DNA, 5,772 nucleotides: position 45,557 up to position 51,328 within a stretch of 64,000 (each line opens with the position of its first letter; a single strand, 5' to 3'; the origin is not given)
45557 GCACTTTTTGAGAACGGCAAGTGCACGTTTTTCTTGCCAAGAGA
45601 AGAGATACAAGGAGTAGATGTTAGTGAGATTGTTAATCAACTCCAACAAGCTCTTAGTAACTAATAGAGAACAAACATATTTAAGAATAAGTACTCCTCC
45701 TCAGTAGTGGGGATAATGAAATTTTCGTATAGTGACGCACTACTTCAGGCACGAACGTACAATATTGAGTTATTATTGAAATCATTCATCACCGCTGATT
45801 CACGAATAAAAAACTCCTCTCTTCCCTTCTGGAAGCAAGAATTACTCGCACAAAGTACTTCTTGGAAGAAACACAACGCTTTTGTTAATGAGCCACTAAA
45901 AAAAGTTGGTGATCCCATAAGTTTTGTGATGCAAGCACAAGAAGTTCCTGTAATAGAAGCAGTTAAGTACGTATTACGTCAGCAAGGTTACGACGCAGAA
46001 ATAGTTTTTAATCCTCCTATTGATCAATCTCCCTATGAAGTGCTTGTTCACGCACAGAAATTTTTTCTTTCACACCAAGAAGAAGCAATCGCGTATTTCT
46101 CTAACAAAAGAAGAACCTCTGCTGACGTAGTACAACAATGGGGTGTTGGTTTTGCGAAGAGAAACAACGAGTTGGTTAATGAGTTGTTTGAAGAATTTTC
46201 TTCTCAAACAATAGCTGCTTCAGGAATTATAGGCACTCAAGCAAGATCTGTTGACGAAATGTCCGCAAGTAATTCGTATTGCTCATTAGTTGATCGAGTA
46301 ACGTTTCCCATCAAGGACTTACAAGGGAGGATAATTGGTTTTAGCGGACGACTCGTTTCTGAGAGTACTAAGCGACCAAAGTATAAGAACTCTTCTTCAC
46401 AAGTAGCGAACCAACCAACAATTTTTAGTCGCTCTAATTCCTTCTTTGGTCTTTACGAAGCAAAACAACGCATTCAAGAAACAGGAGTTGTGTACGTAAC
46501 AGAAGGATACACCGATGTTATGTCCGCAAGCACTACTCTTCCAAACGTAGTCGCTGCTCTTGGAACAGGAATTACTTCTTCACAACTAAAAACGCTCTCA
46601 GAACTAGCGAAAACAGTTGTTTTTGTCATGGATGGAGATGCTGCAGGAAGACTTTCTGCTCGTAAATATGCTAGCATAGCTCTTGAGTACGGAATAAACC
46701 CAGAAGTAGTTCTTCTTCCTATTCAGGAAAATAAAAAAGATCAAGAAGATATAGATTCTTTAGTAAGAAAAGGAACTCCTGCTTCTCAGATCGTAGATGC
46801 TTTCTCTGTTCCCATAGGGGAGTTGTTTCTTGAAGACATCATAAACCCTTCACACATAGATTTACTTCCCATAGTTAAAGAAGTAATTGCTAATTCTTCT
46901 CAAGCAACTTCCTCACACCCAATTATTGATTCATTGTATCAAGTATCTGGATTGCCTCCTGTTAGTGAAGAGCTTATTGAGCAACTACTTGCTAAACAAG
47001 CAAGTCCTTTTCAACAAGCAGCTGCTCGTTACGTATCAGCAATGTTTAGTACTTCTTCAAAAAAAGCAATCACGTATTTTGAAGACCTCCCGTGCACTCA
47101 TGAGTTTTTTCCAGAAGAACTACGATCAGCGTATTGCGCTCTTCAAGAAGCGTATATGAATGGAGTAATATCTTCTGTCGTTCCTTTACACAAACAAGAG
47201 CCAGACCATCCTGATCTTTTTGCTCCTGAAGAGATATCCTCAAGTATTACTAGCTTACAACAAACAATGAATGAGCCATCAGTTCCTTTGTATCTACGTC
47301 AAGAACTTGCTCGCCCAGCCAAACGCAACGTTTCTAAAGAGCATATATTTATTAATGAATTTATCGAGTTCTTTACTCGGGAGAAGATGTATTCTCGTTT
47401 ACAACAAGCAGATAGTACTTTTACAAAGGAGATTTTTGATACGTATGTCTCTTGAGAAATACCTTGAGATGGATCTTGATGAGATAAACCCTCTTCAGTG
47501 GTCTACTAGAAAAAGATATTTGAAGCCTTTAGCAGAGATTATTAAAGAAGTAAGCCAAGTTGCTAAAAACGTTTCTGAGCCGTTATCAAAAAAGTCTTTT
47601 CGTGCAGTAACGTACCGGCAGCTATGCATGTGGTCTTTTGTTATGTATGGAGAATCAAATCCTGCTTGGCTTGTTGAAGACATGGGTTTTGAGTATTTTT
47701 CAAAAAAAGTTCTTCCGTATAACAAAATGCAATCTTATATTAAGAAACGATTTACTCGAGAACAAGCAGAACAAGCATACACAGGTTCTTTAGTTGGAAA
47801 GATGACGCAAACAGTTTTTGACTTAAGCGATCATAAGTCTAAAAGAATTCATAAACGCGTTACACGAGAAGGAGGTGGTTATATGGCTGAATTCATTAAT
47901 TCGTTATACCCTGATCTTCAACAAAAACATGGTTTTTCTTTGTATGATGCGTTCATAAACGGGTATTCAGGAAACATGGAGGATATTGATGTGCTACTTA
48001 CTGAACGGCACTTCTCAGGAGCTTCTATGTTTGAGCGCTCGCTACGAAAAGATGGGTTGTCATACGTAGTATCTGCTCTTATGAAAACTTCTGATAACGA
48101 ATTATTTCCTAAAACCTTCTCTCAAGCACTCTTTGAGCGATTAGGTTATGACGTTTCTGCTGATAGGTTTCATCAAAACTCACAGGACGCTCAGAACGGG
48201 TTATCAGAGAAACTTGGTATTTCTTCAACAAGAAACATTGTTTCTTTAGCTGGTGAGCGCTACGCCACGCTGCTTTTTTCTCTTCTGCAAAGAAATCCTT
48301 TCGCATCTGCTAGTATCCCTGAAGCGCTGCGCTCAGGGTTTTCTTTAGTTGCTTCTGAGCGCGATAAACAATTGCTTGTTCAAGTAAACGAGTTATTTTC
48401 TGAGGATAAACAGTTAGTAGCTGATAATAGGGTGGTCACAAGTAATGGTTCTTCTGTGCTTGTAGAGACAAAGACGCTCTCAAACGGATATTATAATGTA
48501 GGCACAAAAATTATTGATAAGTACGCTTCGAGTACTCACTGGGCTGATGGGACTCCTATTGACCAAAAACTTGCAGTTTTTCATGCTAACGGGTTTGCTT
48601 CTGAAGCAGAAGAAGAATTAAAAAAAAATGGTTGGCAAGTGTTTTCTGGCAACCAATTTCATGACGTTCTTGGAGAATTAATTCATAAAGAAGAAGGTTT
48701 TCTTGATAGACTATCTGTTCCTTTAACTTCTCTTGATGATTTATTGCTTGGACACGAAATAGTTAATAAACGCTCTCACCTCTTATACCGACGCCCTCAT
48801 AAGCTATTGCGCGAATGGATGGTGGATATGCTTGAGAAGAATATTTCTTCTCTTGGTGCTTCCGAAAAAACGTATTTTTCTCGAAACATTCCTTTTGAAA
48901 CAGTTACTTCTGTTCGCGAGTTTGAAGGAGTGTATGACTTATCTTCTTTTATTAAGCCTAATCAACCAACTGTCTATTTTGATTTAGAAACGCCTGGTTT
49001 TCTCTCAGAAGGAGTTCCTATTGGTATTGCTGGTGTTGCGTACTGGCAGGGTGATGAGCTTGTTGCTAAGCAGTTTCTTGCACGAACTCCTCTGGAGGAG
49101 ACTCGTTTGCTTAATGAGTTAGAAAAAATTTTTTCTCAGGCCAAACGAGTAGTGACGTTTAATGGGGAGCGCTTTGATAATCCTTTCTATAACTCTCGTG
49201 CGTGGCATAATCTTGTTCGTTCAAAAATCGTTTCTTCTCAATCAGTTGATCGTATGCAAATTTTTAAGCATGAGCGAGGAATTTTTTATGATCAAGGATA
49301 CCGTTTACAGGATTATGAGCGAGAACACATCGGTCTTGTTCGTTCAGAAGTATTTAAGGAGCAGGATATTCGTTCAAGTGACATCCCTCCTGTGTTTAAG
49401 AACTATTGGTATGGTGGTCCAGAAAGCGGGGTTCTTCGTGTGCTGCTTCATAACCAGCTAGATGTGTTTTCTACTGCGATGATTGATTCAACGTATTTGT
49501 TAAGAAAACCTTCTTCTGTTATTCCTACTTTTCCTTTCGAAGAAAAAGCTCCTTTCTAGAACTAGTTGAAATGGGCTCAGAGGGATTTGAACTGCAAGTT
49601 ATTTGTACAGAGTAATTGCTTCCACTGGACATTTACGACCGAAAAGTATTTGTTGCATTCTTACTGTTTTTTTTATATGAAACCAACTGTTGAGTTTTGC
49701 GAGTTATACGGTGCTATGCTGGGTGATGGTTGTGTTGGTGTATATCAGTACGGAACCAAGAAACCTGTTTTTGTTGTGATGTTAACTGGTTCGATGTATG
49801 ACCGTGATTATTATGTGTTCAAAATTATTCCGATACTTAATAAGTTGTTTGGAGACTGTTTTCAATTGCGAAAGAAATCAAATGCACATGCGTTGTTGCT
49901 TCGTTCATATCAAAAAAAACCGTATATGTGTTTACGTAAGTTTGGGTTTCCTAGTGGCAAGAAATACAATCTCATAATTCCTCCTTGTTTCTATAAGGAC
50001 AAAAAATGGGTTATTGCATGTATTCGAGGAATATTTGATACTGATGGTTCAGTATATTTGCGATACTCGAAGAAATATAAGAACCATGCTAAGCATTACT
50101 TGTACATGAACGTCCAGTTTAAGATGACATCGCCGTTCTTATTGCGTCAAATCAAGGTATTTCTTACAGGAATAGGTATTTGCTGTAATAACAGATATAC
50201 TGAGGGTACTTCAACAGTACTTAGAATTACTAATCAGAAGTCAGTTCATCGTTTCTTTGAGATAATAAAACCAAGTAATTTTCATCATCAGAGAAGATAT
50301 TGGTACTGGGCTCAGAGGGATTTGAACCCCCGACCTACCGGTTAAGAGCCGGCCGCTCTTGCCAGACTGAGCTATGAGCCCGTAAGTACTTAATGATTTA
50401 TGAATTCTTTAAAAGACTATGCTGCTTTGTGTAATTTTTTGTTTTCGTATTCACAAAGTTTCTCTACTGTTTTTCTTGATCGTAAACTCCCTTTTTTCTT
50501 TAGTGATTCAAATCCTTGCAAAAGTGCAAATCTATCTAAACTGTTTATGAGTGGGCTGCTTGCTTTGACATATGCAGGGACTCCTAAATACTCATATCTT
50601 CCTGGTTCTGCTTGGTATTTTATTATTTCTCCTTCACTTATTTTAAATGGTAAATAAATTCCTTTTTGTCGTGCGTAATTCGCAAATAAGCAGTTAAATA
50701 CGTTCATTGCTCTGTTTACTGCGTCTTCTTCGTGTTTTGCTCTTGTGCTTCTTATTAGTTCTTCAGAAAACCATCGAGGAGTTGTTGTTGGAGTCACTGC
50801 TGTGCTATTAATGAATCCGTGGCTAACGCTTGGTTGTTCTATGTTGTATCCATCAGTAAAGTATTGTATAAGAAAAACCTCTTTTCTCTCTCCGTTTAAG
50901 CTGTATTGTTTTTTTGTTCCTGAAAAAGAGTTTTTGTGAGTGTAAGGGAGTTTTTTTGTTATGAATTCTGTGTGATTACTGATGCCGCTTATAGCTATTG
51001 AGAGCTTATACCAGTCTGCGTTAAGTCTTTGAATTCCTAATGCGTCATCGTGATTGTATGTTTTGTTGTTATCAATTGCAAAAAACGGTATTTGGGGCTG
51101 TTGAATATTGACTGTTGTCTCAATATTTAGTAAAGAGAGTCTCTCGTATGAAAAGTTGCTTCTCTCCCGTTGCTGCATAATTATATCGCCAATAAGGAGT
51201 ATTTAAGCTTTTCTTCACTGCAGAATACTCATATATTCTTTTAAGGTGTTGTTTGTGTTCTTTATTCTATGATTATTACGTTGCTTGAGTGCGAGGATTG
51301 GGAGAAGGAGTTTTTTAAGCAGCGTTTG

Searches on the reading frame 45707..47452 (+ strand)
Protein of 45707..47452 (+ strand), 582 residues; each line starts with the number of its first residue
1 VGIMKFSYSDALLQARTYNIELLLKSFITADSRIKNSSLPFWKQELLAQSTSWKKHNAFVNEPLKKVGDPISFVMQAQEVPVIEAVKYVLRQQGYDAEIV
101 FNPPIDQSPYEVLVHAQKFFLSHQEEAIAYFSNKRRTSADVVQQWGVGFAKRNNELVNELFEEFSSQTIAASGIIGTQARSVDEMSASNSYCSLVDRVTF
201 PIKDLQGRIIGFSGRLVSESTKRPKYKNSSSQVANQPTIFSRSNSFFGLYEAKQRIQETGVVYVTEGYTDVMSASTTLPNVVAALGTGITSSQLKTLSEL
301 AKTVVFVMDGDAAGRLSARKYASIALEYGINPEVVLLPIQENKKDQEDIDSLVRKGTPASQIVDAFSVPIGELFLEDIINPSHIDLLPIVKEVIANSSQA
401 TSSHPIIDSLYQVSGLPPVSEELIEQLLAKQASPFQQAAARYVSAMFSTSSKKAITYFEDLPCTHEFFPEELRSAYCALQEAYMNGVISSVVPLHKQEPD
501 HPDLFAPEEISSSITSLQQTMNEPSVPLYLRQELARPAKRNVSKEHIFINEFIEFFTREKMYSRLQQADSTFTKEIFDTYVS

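Call 25: search_protein_families(library=pfam, proteins=[window:45707-47452:+], max_evalue=0.001)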
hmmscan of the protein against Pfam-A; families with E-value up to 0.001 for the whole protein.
window:45707-47452:+ (582 aa): 5 families
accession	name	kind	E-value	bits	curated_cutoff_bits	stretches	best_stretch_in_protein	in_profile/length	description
PF08275.17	DNAG_N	-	1.4e-19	70.9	26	1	117-253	4-128/128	DNA primase catalytic core, N-terminal domain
PF13155.12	Toprim_2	-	2.9e-14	53.6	22.1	1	263-347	1-85/88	Toprim-like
PF13662.12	Toprim_4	-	5.1e-09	36.7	25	1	261-334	2-83/85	Toprim domain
PF01751.28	Toprim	-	4.3e-06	27.3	23.1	1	262-324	2-79/96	Toprim domain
PF13362.12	Toprim_3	-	1.2e-05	26.1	27.2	1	262-355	2-91/95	Toprim domain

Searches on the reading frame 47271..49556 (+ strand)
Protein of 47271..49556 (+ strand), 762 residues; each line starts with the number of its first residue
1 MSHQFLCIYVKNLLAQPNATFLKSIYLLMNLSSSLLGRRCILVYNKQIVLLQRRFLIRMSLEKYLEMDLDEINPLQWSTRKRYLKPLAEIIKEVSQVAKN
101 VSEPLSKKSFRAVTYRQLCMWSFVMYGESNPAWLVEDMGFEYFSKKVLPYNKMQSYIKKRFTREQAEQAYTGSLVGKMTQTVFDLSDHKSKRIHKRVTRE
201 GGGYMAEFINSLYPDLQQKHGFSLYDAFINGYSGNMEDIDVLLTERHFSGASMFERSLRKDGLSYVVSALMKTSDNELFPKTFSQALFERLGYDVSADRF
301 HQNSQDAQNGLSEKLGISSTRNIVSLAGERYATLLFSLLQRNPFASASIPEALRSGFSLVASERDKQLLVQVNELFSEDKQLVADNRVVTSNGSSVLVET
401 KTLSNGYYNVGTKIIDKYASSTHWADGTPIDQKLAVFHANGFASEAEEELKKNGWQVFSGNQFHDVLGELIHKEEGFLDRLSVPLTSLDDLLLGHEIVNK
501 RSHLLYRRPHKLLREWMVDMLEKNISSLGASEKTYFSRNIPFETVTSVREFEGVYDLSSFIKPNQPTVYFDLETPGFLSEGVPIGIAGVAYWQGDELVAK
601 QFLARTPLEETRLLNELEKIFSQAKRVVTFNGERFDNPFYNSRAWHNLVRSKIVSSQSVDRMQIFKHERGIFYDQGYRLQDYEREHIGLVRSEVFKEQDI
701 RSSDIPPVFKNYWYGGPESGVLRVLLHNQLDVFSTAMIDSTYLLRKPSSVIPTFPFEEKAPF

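Call 25: search_protein_families(library=pfam, proteins=[window:47271-49556:+], max_evalue=0.001)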
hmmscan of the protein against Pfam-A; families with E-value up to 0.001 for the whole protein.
window:47271-49556:+ (762 aa): 1 family
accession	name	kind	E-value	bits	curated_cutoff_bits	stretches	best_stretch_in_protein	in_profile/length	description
PF13482.12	RNase_H_2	-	3.7e-20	73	22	1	568-738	1-160/165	RNase_H superfamily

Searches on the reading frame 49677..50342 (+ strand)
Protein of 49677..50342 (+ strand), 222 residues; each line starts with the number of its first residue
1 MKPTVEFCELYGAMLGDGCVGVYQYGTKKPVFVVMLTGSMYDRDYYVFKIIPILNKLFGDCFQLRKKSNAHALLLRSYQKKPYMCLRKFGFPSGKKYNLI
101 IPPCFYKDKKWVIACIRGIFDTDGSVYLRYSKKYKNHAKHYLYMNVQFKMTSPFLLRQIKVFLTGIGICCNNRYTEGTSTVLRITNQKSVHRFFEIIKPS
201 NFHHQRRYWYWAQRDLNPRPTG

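Call 10: search_protein_families(library=pfam, proteins=[window:49677-50342:+], max_evalue=0.01)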
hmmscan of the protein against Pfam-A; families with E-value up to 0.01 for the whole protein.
window:49677-50342:+ (222 aa): 2 families
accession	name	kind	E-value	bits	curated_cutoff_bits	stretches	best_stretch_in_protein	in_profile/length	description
PF14528.11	LAGLIDADG_3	-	3.7e-09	37.1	22.5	1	111-197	2-81/82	LAGLIDADG-like domain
PF00961.24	LAGLIDADG_1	-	8.3e-06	27.1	23.1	1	117-210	2-95/102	LAGLIDADG endonuclease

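Call 39: find_homologous_proteins(query=window:49677-50342:+, max_evalue=0.00001)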
Query window:49677-50342:+ (222 aa): 34 proteins with E <= 0.00001 among 81 candidates.
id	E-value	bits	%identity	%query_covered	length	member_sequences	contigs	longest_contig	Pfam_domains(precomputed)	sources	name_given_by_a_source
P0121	3.5e-153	526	100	100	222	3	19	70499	PF00961.25,PF14528.12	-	-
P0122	1.0e-124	433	81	100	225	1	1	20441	PF14528.12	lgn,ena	-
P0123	3.9e-46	176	44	91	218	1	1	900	PF14528.12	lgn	-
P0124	5.1e-45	172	47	91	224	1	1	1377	PF14528.12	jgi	jgi:hypothetical protein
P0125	8.5e-45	171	45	94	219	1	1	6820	PF14528.12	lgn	-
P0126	2.0e-44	170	45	91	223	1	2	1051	PF00961.25,PF14528.12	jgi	jgi:hypothetical protein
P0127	1.8e-43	167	43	94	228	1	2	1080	PF14528.12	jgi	jgi:hypothetical protein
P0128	2.4e-43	167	47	91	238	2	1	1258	PF14528.12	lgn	-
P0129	4.0e-43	166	44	91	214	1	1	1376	PF00961.25,PF14528.12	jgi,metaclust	metaclust:\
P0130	2.3e-42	163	43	94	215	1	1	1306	PF14528.12,PF14527.12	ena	-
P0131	3.2e-42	163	44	92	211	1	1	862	PF14528.12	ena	-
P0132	4.1e-42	163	44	92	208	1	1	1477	PF00961.25,PF14528.12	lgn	-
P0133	5.7e-42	162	39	95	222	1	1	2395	PF14528.12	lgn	-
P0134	6.9e-42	162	44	91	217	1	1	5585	PF14528.12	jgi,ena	-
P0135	1.4e-41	161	44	91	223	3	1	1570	-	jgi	-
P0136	1.4e-40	158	42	98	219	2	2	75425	PF14528.12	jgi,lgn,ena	-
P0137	1.6e-40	157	43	94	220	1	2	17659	PF14528.12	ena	-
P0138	1.5e-39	154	42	91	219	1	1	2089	PF14528.12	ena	-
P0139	1.5e-38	151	43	94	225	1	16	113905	PF14528.12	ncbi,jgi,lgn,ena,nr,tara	ncbi:hypothetical protein CMO83_03165 [Candidatus Woesearchaeota archaeon]|jgi:DNA-binding transcrip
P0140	3.8e-38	150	41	95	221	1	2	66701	PF14528.12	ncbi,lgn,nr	ncbi:hypothetical protein C4580_03065 [Candidatus Woesearchaeota archaeon]|nr:MAG: hypothetical prot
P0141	1.7e-37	147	40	96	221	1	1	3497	PF00961.25,PF14528.12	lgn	-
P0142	6.1e-36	142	39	94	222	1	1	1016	PF14528.12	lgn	-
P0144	2.0e-30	124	39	94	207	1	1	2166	PF14528.12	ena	-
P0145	1.5e-29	121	38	94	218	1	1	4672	PF14528.12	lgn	-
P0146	4.2e-25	107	38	93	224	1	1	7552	PF14528.12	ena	-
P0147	2.5e-23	101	35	98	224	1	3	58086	PF14528.12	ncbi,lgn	ncbi:MAG: LAGLIDADG family homing endonuclease [Candidatus Aenigmatarchaeota archaeon]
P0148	4.9e-18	84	30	97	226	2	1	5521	PF14528.12,PF14527.12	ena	-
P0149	1.1e-10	60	28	92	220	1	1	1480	PF14528.12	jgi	jgi:intein/homing endonuclease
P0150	7.2e-10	57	37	55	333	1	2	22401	PF14528.12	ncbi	-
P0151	3.8e-9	55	29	98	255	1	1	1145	PF14528.12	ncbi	-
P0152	1.1e-8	53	31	92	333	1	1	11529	PF14528.12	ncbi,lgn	-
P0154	1.4e-6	46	27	94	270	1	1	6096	PF14528.12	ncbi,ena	-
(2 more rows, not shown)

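Call 40: find_encoding_contigs(protein=P0122, flank=4000, max_places=2)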
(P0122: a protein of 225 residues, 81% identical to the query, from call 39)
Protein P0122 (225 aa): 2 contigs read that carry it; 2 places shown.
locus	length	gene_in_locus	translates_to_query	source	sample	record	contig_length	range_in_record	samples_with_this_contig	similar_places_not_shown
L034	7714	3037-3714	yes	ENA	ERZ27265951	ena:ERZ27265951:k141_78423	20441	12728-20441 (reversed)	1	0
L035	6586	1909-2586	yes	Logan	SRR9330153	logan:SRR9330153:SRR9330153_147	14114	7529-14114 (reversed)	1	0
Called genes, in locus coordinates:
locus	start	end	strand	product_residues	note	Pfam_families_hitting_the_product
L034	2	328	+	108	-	?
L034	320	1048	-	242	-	-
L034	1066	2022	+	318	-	PF13649:Methyltransf_25 (faint), PF05175:MTS, PF05958:tRNA_U5-meth_tr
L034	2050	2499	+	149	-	-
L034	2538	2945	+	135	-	PF06491:Disulph_isomer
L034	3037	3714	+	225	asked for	PF14528:LAGLIDADG_3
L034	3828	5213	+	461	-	-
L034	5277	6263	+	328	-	PF00389:2-Hacid_dh, PF02826:2-Hacid_dh_C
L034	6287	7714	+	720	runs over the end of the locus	PF00403:HMA, PF00122:E1-E2_ATPase, PF00702:Hydrolase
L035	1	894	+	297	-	?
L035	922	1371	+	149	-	-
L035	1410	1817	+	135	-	PF06491:Disulph_isomer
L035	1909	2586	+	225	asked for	PF14528:LAGLIDADG_3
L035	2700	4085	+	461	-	-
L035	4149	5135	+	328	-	PF00389:2-Hacid_dh, PF02826:2-Hacid_dh_C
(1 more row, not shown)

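Call 41: find_encoding_contigs(protein=P0139, flank=4000, max_places=3)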
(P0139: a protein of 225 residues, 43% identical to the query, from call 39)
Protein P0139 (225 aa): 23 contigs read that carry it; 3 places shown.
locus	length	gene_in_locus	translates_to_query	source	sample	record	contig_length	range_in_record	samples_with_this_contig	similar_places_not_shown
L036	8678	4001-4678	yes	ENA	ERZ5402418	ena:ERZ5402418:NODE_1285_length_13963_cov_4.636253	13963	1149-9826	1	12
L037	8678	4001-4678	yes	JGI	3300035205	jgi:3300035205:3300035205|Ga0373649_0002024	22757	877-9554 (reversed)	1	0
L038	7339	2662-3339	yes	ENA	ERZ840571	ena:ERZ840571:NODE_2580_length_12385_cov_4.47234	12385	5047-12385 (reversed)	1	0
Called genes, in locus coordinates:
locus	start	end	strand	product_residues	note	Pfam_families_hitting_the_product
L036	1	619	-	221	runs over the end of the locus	PF00702:Hydrolase, PF12710:HAD (weak), PF13419:HAD_2, PF13242:Hydrolase_like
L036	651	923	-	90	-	PF21476:PF0610-like_N, PF23470:Zn_ribbon_PF0610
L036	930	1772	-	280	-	PF02129:Peptidase_S15 (weak), PF02273:Acyl_transf_2 (faint), PF20434:BD-FAE (faint), PF00561:Abhydrolase_1, PF12146:Hydrolase_4 (weak), PF12697:Abhydrolase_6 (weak), PF00326:Peptidase_S9, PF01738:DLH (faint)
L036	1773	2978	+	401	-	PF02073:Peptidase_M29 (weak), PF26233:NicX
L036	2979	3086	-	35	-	-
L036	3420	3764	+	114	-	PF01981:PTH2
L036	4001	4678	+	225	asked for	PF14528:LAGLIDADG_3 (weak)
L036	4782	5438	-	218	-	-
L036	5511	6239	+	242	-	PF01113:DapB_N, PF05173:DapB_C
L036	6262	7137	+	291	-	PF00701:DHDPS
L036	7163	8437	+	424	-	PF00278:Orn_DAP_Arg_deC, PF02784:Orn_Arg_deC_N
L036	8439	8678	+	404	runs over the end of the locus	PF00155:Aminotran_1_2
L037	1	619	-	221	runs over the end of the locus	PF00702:Hydrolase, PF12710:HAD (weak), PF13419:HAD_2, PF13242:Hydrolase_like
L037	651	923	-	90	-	PF21476:PF0610-like_N, PF23470:Zn_ribbon_PF0610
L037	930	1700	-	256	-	PF12695:Abhydrolase_5 (faint), PF02129:Peptidase_S15 (weak), PF02273:Acyl_transf_2 (faint), PF20434:BD-FAE (faint), PF00561:Abhydrolase_1, PF12146:Hydrolase_4, PF12697:Abhydrolase_6 (weak), PF00326:Peptidase_S9, +1 more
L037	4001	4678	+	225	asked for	PF14528:LAGLIDADG_3 (weak)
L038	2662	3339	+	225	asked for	PF14528:LAGLIDADG_3 (weak)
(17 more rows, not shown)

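Call 42: find_encoding_contigs(protein=P0136, flank=4000, max_places=2)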
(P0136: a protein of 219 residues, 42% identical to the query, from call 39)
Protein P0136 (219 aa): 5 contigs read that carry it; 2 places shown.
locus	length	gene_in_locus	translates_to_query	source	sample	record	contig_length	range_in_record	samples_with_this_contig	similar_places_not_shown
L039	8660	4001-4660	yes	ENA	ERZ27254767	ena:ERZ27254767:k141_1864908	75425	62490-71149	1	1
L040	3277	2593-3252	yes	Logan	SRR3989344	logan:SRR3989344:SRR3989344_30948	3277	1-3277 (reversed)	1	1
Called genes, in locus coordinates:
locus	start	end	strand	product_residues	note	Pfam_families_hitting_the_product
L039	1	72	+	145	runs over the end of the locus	-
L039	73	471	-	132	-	-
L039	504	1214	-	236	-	-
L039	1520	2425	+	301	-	-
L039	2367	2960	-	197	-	PF01712:dNK, PF13521:AAA_28 (weak), PF02223:Thymidylate_kin (weak)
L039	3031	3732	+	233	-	PF08241:Methyltransf_11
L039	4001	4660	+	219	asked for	PF14528:LAGLIDADG_3 (weak)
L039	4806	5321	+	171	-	-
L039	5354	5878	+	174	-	-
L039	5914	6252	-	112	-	PF01981:PTH2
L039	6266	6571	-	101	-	PF01035:DNA_binding_1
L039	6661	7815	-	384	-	PF05175:MTS, PF06325:PrmA (weak), PF13489:Methyltransf_23 (faint), PF08241:Methyltransf_11 (weak), PF08242:Methyltransf_12 (faint), PF13649:Methyltransf_25, PF13847:Methyltransf_31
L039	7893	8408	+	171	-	-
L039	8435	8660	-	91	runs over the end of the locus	PF00313:CSD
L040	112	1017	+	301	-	-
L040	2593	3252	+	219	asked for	PF14528:LAGLIDADG_3 (weak)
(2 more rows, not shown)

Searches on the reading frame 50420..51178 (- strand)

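Call 25: search_protein_families(library=pfam, proteins=[window:50420-51178:-], max_evalue=0.001)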
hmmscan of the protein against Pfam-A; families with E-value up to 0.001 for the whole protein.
window:50420-51178:- (253 aa): 1 family
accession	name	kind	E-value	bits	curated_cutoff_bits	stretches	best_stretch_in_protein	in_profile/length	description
PF00773.25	RNB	-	0.00012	21.9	29.3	0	30-69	7-46/326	RNB domain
